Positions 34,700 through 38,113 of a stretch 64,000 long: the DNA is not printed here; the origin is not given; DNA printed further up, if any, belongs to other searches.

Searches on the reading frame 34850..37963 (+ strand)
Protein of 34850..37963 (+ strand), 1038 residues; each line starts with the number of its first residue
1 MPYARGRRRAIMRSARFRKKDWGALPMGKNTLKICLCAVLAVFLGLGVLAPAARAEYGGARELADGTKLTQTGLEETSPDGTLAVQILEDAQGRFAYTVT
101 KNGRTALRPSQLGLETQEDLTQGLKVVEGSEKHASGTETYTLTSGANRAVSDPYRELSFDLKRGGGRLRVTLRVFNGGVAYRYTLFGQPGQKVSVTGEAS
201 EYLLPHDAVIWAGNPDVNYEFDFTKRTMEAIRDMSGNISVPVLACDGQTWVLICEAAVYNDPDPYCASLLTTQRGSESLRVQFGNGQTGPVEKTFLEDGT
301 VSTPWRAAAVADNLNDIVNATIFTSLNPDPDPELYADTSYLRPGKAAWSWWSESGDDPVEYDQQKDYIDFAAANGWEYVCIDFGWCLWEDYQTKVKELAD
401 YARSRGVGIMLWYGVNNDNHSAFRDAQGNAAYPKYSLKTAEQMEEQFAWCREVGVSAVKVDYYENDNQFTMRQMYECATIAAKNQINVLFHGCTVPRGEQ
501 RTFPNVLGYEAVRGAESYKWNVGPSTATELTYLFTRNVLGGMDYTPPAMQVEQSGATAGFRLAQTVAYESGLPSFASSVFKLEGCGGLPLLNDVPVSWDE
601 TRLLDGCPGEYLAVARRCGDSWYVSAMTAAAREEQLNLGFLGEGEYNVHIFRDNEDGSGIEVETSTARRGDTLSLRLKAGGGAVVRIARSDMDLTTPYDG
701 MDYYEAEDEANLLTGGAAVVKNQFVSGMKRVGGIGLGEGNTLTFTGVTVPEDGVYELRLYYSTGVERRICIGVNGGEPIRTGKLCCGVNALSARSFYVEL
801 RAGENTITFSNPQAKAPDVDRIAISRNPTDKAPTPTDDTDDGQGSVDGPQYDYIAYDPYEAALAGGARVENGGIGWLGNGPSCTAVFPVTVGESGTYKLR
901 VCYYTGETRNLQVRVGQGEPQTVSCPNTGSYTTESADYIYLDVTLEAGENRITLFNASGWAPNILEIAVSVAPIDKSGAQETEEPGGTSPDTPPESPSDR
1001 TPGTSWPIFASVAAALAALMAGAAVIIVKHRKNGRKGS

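Call 72: search_protein_families(library=pfam, proteins=[window:34850-37963:+], max_evalue=1)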
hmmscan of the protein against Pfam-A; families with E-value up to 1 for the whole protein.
window:34850-37963:+ (1038 aa): 9 families
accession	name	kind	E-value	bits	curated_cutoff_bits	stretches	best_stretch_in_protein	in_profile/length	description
PF10566.15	Glyco_hydro_97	-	5e-55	187.3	32.5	1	337-581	1-260/275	Glycoside hydrolase 97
PF14508.12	GH97_N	-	6.5e-44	150.6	25.3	1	77-327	2-227/229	Glycosyl-hydrolase 97 N-terminal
PF14509.12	GH97_C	-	4.1e-22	78.7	25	1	597-687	1-96/97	Glycosyl-hydrolase 97 C-terminal, oligomerisation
PF16990.11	CBM_35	-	6.1e-07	30.2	28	1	707-811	4-106/121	Carbohydrate binding module (family 35)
PF03944.20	Endotoxin_C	-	0.028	15.3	21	1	889-944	44-105/142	delta endotoxin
PF23157.1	DUF7055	-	0.029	14.5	27.6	0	943-961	44-62/66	Domain of unknown function (DUF7055)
PF11193.13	DUF2812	-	0.08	13.6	27.8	1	362-391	50-79/110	Protein of unknown function (DUF2812)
PF18079.6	AglB_L1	-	0.11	13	23.6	0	740-764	26-51/87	Archaeal glycosylation protein B long peripheral domain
PF05131.20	Pep3_Vps18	-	0.29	10.5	23.1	1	418-483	212-282/353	Pep3/Vps18/deep orange beta-propeller domain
